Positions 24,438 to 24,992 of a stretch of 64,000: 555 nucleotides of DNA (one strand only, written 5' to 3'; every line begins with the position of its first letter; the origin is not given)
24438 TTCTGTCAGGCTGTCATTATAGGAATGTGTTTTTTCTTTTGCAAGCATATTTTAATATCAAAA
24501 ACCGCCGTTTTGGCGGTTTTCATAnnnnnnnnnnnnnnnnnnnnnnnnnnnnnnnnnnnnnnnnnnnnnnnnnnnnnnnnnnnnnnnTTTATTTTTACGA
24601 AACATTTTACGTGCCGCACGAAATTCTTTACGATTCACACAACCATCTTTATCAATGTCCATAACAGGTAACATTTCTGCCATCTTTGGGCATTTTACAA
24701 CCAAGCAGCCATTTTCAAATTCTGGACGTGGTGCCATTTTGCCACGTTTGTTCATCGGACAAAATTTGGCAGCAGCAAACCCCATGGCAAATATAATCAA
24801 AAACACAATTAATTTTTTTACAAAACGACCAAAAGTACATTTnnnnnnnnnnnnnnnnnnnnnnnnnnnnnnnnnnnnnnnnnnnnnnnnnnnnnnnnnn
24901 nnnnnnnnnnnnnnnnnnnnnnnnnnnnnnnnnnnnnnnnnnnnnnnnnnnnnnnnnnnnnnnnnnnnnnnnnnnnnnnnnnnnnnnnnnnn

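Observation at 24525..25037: Chimeric membrane protein: histone-H1-like KA-rich tail, Cys/His metal cluster, TM helix and EF-hand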

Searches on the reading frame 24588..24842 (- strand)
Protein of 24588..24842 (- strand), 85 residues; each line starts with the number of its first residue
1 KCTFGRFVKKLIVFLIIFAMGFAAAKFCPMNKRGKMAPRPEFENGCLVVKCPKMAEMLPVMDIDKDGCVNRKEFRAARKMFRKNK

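Call 28: find_related_loci(query=A3, collection=genome_contigs, flank=4000)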
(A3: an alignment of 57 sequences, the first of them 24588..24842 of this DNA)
Query A3 (85 aa) in genome_contigs; peptide patterns used: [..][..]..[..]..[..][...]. (x = any residue, [..] = any of these).
142 stretches matched a pattern; 89 encode a relative of the query (tblastn E <= 1e-3); the best 80 are kept; 80 distinct loci.
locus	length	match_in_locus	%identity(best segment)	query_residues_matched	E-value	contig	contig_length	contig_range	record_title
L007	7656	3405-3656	77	1-84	8e-42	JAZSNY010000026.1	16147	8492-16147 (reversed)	MAG: Candidatus Enterousia sp. isolate T1900044549_TS20190015.MAGScoT_cleanbin_000102 SGB_200_k141_3391740, whole genome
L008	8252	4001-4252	80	1-85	2e-40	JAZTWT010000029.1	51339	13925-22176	MAG: Candidatus Enterousia sp. isolate T1900045332_YK20190021.MAGScoT_cleanbin_000044 SGB_6541_k141_2249624, whole genom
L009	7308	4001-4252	74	1-84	4e-40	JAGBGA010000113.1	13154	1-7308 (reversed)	MAG: Alphaproteobacteria bacterium isolate RGIG9085 Water_deer_Rectum.Co__c1399172, whole genome shotgun sequence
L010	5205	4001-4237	78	1-79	6e-39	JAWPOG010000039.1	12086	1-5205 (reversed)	MAG: Alphaproteobacteria bacterium isolate KV104-158 k141_1381420, whole genome shotgun sequence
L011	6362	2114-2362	75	1-83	8e-39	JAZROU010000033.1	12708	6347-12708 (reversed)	MAG: Candidatus Enterousia sp. isolate T1900045388_YK20190078.MAGScoT_cleanbin_000020 SGB_6918_k141_3204272, whole genom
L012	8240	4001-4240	78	1-80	3e-38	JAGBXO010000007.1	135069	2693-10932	MAG: Alphaproteobacteria bacterium isolate RGIG9538 Yak_Colon-2__c481989, whole genome shotgun sequence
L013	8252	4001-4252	71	1-84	2e-38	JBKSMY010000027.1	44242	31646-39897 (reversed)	MAG: Alphaproteobacteria bacterium isolate KS320-82 k141_1272673, whole genome shotgun sequence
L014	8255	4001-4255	87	1-85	2e-46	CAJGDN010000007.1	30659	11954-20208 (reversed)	MAG: uncultured Alphaproteobacteria bacterium isolate MAG63 genome assembly, contig: k141_7734373_length_30659_cov_11.00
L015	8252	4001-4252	71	1-84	6e-38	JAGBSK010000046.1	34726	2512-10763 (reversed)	MAG: Alphaproteobacteria bacterium isolate RGIG9404 Yak_Cecum-1__c1045311, whole genome shotgun sequence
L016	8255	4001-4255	68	1-85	6e-38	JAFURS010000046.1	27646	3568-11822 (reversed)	MAG: Alphaproteobacteria bacterium isolate RGIG4765 Roe_deer_Rectum.Co__c1947014, whole genome shotgun sequence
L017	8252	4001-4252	70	1-84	2e-37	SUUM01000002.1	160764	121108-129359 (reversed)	MAG: Alphaproteobacteria bacterium isolate SIG46 NODE_417_length_160764_cov_7.230949, whole genome shotgun sequence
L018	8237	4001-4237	76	1-79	4e-37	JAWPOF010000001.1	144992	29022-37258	MAG: Alphaproteobacteria bacterium isolate KG228-117 k141_1177560, whole genome shotgun sequence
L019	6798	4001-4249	75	1-83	3e-37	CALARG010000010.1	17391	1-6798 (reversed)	MAG TPA_asm: uncultured Alphaproteobacteria bacterium isolate SRR6425825_bin.15_CONCOCT_v1.1_MAG genome assembly, contig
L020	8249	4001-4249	69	1-83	2e-35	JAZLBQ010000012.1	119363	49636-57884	MAG: Candidatus Enterousia sp. isolate T1900045063_TC20190056.MAGScoT_cleanbin_000013 SGB_4572_k141_502494, whole genome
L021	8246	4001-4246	68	1-82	4e-35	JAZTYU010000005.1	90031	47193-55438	MAG: Candidatus Enterousia sp. isolate T1900045325_YK20190014.MAGScoT_cleanbin_000039 SGB_6437_k141_3417339, whole genom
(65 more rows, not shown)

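Call 30: search_protein_representatives(alignment_id=A3)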
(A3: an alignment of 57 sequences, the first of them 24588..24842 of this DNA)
Query: 57 sequences, 86 profile positions. Proteins with E-value up to 0.001 (for the whole library): 6405; up to 1e-10: 258; up to 1e-30: 5. The best 150 are listed.
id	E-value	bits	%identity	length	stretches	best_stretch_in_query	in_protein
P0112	7.1e-47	173.6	-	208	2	2-84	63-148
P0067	1.0e-36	141.0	-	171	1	1-84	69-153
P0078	8.1e-34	131.7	-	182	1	1-85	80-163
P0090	8.2e-34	131.7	-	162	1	3-85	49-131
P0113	2.0e-32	127.3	-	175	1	3-85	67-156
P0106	3.5e-30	120.1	-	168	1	2-85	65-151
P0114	2.3e-27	111.0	-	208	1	3-86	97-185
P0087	2.6e-27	110.9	-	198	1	3-85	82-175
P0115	4.6e-27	110.1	-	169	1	2-84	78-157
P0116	2.0e-26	108.1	-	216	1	3-85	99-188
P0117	2.7e-26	107.6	-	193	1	2-82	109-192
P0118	5.3e-26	106.7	-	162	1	4-82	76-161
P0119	2.1e-25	104.8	-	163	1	4-86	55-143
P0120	2.5e-25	104.5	-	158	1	2-84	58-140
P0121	3.2e-25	104.2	-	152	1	4-85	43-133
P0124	1.3e-23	99.0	-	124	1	5-84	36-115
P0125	1.4e-23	98.9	-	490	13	53-84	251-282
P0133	8.8e-22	93.1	-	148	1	3-82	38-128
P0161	1.4e-17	79.7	-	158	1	1-83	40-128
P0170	1.6e-16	76.3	-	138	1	7-83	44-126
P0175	1.3e-15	73.4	-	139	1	4-85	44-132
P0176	1.6e-15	73.1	-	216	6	52-79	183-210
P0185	1.5e-14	70.0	-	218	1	3-83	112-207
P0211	1.1e-13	67.1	-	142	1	2-79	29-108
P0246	1.4e-12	63.6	-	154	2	6-82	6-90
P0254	2.0e-12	63.2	-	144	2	8-79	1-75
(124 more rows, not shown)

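Call 38: search_protein_families(library=pfam, proteins=[P0254, P0246, P0112, P0133, P0185, P0125, P0176], max_evalue=0.1)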
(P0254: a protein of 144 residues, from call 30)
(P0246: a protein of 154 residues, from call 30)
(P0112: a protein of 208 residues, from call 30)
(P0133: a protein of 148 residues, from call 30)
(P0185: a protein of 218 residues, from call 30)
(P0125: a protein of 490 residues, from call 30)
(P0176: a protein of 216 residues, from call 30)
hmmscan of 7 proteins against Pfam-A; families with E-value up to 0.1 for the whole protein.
P0254 (144 aa): 4 families
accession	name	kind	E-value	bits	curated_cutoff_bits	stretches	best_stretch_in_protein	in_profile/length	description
PF00036.39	EF-hand_1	-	2.3e-06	27.2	25.4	1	106-123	6-23/29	EF hand domain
PF13405.12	EF-hand_6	-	8.2e-05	22.5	25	0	56-72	8-24/30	EF-hand domain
PF13499.12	EF-hand_7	-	0.00013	22.7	30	1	50-121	4-61/67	EF-hand domain pair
PF13202.12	EF-hand_5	-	0.0067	16.3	25.9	0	109-121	8-20/25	EF hand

P0246 (154 aa): 5 families
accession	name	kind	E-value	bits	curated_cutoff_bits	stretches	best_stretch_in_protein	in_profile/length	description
PF00036.39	EF-hand_1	-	1.8e-07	30.6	25.4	2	64-84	4-24/29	EF hand domain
PF13202.12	EF-hand_5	-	1.8e-06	27.6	25.9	1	67-84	6-23/25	EF hand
PF13405.12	EF-hand_6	-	3.5e-06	26.7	25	1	67-84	7-24/30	EF-hand domain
PF13499.12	EF-hand_7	-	0.00011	22.9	30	1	66-132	8-64/67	EF-hand domain pair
PF10591.15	SPARC_Ca_bdg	-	0.024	15.4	22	0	49-84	44-78/113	Secreted protein acidic and rich in cysteine Ca binding region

P0112 (208 aa): 7 families
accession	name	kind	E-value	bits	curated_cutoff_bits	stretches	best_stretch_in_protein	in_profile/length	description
PF00036.39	EF-hand_1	-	4.8e-08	32.4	25.4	2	125-142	9-26/29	EF hand domain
PF13202.12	EF-hand_5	-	2.1e-06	27.4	25.9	1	125-141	8-24/25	EF hand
PF13405.12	EF-hand_6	-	2.2e-06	27.3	25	1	125-140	9-24/30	EF-hand domain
PF13499.12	EF-hand_7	-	3.1e-06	27.9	30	1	124-188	10-62/67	EF-hand domain pair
PF13833.12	EF-hand_8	-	0.0039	17.3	28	0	124-140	33-49/54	EF-hand domain pair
PF00404.24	Dockerin_1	-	0.0063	17.1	22.9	0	174-194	35-55/57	Dockerin type I domain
PF04380.18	BMFP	-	0.064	14.1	37.2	0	182-196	45-59/77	Membrane fusogenic activity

P0133 (148 aa): 2 families
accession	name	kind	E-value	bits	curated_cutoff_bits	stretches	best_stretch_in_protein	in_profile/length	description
PF00036.39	EF-hand_1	-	0.0051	16.7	25.4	1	107-125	9-27/29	EF hand domain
PF13499.12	EF-hand_7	-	0.014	16.2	30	1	92-122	34-64/67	EF-hand domain pair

P0185 (218 aa): 6 families
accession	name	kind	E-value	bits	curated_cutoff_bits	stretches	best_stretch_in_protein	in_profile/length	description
PF07382.16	HC2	-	2.8e-08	34.6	40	1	5-108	46-164/194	Histone H1-like nucleoprotein HC2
PF02095.21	Extensin_1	-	5e-06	26.9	105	1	6-98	13-147/171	Extensin-like protein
PF00036.39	EF-hand_1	-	0.00061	19.6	25.4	1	185-203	9-27/29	EF hand domain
PF13405.12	EF-hand_6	-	0.0044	17.1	25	1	185-203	9-27/30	EF-hand domain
PF13499.12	EF-hand_7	-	0.0086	16.9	30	1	176-202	40-66/67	EF-hand domain pair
PF15843.10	DUF4719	-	0.0093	16.2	27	1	99-155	10-75/202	Domain of unknown function (DUF4719)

P0125 (490 aa): 14 families
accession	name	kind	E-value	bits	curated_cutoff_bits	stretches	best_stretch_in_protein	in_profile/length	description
PF13202.12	EF-hand_5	-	5.6e-57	187.1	25.9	13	84-101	4-21/25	EF hand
PF00036.39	EF-hand_1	-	7.9e-51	166.3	25.4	5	85-104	6-25/29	EF hand domain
PF13405.12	EF-hand_6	-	2.8e-49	160.5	25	5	462-481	6-25/30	EF-hand domain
PF13499.12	EF-hand_7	-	7.7e-44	148.3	30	8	430-481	7-65/67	EF-hand domain pair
PF10591.15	SPARC_Ca_bdg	-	1.6e-21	77.1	22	1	53-101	58-110/113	Secreted protein acidic and rich in cysteine Ca binding region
PF13833.12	EF-hand_8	-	3.1e-14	52.9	28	1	325-366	2-47/54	EF-hand domain pair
PF00404.24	Dockerin_1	-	4.7e-13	49.6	22.9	0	378-420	3-46/57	Dockerin type I domain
PF11517.13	Nab2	-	4e-05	24.3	25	0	138-168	52-82/101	Nuclear abundant poly(A) RNA-bind protein 2 (Nab2)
PF09851.14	SHOCT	-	0.00033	20.7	27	0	264-275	12-23/28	Short C-terminal domain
PF22120.2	T6SS_Tse3_N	-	0.00036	21.2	27.2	0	352-379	33-60/104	T6SS, Peptidoglycan muramidase Tse3, N-terminal domain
PF24082.1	SPEF2_C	-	0.0029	17.8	27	0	253-277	96-120/197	SPEF2 C-terminal domain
PF03424.20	CBM_17_28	-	0.003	18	25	0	94-154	110-170/176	Carbohydrate binding domain (family 17/28)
PF20612.3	SHOCT_2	-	0.022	15.3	24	0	63-77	25-39/53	SHOCT domain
PF23478.1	YKL104W-A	-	0.026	15.2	27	0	345-362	64-81/84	YKL104W-A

P0176 (216 aa): 15 families
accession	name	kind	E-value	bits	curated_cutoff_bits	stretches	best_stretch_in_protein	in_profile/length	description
PF13202.12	EF-hand_5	-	1.8e-42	141.3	25.9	6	188-208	3-24/25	EF hand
PF13405.12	EF-hand_6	-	1.3e-34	115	25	5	185-210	2-27/30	EF-hand domain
PF13499.12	EF-hand_7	-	5.5e-32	110.4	30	3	69-117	8-61/67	EF-hand domain pair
PF00036.39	EF-hand_1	-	2e-31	105.6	25.4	6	129-148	6-25/29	EF hand domain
PF13833.12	EF-hand_8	-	2.9e-17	62.6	28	1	77-117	2-46/54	EF-hand domain pair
PF10591.15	SPARC_Ca_bdg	-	6.8e-11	42.9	22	2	125-177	56-109/113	Secreted protein acidic and rich in cysteine Ca binding region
PF00404.24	Dockerin_1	-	1.2e-10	41.9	22.9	1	35-55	26-46/57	Dockerin type I domain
PF14658.12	EF-hand_9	-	6e-05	23.8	37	0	67-112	2-52/66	EF-hand domain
PF08976.17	EF-hand_11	-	0.00028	22.2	21.7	0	184-208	21-45/105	EF-hand domain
PF03354.21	TerL_ATPase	-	0.0023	18.1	23.7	0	122-174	108-159/178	Terminase large subunit, ATPase domain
PF25825.1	SAPC2_N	-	0.0025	18.1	27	0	127-147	12-32/80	SAPC2 EF-hand like N-terminal domain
PF24082.1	SPEF2_C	-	0.0063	16.7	27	0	182-204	92-114/197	SPEF2 C-terminal domain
PF17442.7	U62_UL91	-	0.038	14.4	25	0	119-145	2-28/65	Functional domain of U62 and UL91 proteins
PF18553.7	PheRS_DBD3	-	0.055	14.2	26.6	0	69-93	7-35/61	PheRS DNA binding domain 3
PF24548.1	EF_EFCAB10_C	-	0.082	13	32.5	0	128-147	6-25/60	EFCAB10, C-terminal EF-hand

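Call 39: search_protein_families(library=ncbifam, proteins=[P0254, P0112], max_evalue=0.1)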
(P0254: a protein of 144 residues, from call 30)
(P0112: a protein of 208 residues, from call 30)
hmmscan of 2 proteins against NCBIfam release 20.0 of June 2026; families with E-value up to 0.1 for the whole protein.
P0254 (144 aa): 2 families
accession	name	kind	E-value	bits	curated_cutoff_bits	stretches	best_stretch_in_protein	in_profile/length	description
NF041410.1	XopAW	subfamily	8.9e-05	22.4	120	1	48-125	63-128/235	XopAW family type III secretion system calcium-binding effector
NF053806.1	lanmdlnLanM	equivalog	0.02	15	135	1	49-124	25-97/132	lanmodulin LanM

P0112 (208 aa): 4 families
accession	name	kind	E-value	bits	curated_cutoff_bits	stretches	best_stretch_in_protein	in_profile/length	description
NF041410.1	XopAW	subfamily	2.6e-05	24.1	120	1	122-191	69-128/235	XopAW family type III secretion system calcium-binding effector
NF053806.1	lanmdlnLanM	equivalog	0.00077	19.5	135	1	113-188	21-95/132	lanmodulin LanM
NF008965.0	PRK12309.1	equivalog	0.057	12.4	550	0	173-188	341-356/392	transaldolase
NF041533.1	trans_reg_TagK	equivalog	0.059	13.2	270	0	76-124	75-124/178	transcriptional regulator TagK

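Call 45: list_cluster_members(proteins=[P0254, P0246, P0112, P0133, P0124, P0170, P0185, P0161, P0211, P0175])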
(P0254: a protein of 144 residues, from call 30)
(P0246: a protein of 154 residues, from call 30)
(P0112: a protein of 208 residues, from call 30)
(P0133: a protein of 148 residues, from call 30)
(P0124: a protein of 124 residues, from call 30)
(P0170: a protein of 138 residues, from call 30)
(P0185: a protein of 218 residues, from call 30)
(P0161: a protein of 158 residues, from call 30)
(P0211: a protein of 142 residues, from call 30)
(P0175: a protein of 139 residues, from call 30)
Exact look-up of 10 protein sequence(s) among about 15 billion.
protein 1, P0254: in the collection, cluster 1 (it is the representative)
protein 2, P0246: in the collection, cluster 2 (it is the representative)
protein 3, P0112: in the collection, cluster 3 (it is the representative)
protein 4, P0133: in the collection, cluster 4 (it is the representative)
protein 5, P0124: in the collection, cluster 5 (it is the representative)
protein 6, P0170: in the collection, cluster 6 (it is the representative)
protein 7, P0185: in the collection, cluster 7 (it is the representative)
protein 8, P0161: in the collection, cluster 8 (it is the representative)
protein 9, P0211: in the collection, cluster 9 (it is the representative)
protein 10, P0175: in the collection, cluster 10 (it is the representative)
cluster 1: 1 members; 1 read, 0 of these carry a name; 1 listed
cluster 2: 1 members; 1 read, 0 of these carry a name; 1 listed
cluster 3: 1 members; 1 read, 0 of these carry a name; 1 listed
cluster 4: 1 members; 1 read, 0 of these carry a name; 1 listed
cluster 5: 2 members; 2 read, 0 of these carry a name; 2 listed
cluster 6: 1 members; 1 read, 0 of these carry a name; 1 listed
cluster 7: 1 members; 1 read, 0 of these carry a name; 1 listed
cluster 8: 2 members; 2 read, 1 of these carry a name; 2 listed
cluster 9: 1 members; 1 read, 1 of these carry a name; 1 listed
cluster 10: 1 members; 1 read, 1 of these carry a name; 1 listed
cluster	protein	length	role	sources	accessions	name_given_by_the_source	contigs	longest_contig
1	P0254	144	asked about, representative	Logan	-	-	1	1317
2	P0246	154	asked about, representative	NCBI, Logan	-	-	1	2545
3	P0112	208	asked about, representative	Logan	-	-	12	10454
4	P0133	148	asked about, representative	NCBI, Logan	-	-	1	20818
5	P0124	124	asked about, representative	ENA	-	-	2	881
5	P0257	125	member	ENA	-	-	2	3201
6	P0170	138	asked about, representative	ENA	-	-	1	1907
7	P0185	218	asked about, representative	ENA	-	-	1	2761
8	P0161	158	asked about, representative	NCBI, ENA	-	-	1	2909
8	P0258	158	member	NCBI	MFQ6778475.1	MAG: hypothetical protein ACLRFI_04285 [Alphaproteobacteria bacterium]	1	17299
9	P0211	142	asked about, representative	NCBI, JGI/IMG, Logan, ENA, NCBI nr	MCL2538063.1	MAG: hypothetical protein FWE52_01115 [Alphaproteobacteria bacterium] | hypothetical protein [Alphaproteobacteria bacterium]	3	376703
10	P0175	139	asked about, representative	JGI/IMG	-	hypothetical protein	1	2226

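Call 46: find_encoding_contigs(protein=P0211, flank=4000, max_places=1)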
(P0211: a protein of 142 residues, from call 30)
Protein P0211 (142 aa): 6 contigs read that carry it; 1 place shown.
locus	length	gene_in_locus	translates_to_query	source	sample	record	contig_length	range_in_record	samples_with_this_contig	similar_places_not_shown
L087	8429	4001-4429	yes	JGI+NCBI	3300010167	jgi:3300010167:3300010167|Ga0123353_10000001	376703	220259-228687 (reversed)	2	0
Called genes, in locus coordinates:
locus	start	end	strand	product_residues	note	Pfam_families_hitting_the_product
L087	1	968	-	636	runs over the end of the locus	PF00753:Lactamase_B, PF12706:Lactamase_B_2, PF22505:RNase_J_b_CASP, PF07521:RMMBL (weak), PF17770:RNase_J_C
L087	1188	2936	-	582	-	PF01411:tRNA-synt_2c, PF07973:tRNA_SAD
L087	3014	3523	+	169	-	-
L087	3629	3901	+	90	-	PF00216:Bac_DNA_binding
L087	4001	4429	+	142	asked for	-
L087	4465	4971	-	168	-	PF01668:SmpB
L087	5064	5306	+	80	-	-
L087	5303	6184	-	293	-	PF01026:TatD_DNase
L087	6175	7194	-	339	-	PF13177:DNA_pol3_delta2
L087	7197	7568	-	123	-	-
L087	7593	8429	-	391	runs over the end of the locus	PF00768:Peptidase_S11, PF13354:Beta-lactamase2, PF07943:PBP5_C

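Call 47: find_encoding_contigs(protein=P0112, flank=4000, max_places=1)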
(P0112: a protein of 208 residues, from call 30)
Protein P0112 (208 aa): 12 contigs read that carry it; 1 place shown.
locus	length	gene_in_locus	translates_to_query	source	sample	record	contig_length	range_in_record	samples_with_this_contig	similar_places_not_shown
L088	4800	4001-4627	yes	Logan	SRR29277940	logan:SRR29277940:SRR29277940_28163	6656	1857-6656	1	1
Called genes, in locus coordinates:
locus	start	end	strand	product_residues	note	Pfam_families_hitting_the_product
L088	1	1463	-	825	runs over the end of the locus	PF05170:AsmA (faint)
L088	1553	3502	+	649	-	PF00270:DEAD (weak), PF04851:ResIII, PF17757:UvrB_inter, PF27431:UvrB_3rd, PF00271:Helicase_C, PF12344:UvrB, PF02151:UVR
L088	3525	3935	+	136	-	PF02367:TsaE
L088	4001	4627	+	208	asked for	PF00036:EF-hand_1 (faint), PF13202:EF-hand_5 (faint), PF13405:EF-hand_6 (faint), PF13499:EF-hand_7 (faint)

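Call 56: predict_structure(alignment_id=A4)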
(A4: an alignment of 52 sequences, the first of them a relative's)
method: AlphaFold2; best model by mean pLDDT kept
length: 208 residues; sequences in the alignment: 52
mean_pLDDT: 73.0   pTM: 0.43
mean pLDDT of the five models: 73.0, 72.0, 71.9, 70.5, 70.0
residues with pLDDT >= 90: 50; 70-90: 59; 50-70: 81; < 50: 18
segments of 3 or more residues with pLDDT < 50: 32-35, 41-44
pLDDT, mean of each block of 10 residues (from residue 1): 59 54 54 49 51 55 75 95 84 68 96 91 93 94 79 71 64 63 78 84 76
secondary structure, 60 per line:
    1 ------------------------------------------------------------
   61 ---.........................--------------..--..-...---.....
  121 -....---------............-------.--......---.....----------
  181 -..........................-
elements in order: H64-88 H116-120 H122-125 H135-146 E157-159 H166-170 E182-184 H185-207
